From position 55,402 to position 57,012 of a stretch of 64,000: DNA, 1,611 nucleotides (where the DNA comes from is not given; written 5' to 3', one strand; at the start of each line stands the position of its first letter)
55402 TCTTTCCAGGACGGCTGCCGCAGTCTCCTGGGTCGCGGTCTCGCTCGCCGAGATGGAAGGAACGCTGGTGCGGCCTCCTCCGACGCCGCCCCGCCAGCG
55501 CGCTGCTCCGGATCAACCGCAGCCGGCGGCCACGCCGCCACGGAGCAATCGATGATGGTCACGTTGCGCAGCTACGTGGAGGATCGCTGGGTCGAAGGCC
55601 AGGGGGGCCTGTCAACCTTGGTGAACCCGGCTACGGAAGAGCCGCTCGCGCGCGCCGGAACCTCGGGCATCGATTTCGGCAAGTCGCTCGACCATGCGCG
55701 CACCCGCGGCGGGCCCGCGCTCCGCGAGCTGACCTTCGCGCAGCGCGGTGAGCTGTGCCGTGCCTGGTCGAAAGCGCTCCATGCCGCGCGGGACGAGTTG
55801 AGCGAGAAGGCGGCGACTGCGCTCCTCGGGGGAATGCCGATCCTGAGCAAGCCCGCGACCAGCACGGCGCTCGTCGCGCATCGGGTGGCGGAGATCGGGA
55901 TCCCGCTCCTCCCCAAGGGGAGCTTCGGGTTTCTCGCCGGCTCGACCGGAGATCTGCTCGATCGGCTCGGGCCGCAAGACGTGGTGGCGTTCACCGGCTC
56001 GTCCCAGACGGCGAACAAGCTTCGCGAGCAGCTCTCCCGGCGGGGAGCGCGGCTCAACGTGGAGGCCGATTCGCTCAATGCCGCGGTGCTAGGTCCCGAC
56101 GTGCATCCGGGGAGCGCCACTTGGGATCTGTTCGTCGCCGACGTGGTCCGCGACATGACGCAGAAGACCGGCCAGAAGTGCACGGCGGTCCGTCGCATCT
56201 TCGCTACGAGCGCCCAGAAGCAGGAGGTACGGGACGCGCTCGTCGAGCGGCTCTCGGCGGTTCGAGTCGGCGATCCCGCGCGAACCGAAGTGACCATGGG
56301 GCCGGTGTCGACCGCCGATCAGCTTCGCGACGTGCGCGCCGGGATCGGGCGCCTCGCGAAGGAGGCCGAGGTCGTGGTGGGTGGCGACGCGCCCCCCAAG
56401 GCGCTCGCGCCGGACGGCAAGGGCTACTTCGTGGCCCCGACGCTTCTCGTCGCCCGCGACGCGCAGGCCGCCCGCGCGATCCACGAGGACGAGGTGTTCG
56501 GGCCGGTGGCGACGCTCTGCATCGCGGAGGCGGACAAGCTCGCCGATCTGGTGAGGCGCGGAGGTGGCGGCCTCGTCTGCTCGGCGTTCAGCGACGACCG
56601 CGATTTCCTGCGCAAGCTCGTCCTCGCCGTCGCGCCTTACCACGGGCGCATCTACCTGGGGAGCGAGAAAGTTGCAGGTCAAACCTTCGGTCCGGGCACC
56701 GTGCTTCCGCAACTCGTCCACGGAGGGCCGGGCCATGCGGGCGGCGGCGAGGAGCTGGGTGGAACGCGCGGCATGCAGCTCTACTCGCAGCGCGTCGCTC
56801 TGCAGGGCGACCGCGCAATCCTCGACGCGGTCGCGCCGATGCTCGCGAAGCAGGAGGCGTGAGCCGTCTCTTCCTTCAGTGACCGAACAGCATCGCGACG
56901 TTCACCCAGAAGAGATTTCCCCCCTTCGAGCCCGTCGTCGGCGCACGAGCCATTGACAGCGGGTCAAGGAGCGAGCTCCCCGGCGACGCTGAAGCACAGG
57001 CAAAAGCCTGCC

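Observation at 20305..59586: Recurrent ~0.15-0.25 kb internal losses and frame breaks in at least six otherwise well-conserved genes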

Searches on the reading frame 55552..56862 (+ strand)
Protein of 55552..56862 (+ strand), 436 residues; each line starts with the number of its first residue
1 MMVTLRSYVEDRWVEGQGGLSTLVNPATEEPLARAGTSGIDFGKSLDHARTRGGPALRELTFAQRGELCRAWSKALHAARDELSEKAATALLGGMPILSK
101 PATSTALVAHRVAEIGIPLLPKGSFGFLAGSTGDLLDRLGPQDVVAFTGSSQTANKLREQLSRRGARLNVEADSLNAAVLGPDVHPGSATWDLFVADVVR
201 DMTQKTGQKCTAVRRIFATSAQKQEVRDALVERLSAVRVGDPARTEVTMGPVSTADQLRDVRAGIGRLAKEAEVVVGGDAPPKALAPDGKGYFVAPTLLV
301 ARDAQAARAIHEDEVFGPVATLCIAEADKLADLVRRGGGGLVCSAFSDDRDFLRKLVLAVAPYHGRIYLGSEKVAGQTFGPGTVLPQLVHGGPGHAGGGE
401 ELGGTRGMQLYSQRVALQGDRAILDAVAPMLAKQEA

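Call 13: find_encoding_contigs(protein=window:55552-56862:+, flank=10000, max_places=10)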
Protein window:55552-56862:+ (436 aa): no gene with exactly this product is on record in the collection.
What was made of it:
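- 55801..55802 (.): Junction J5. 246 bp are missing, in frame, with 0 bp microhomology. It lies in the aldehyde dehydrogenase gene (+ strand, 55552-56862). Residues 84-165 of 518 are lost. The deleted product is not on record (call 13).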
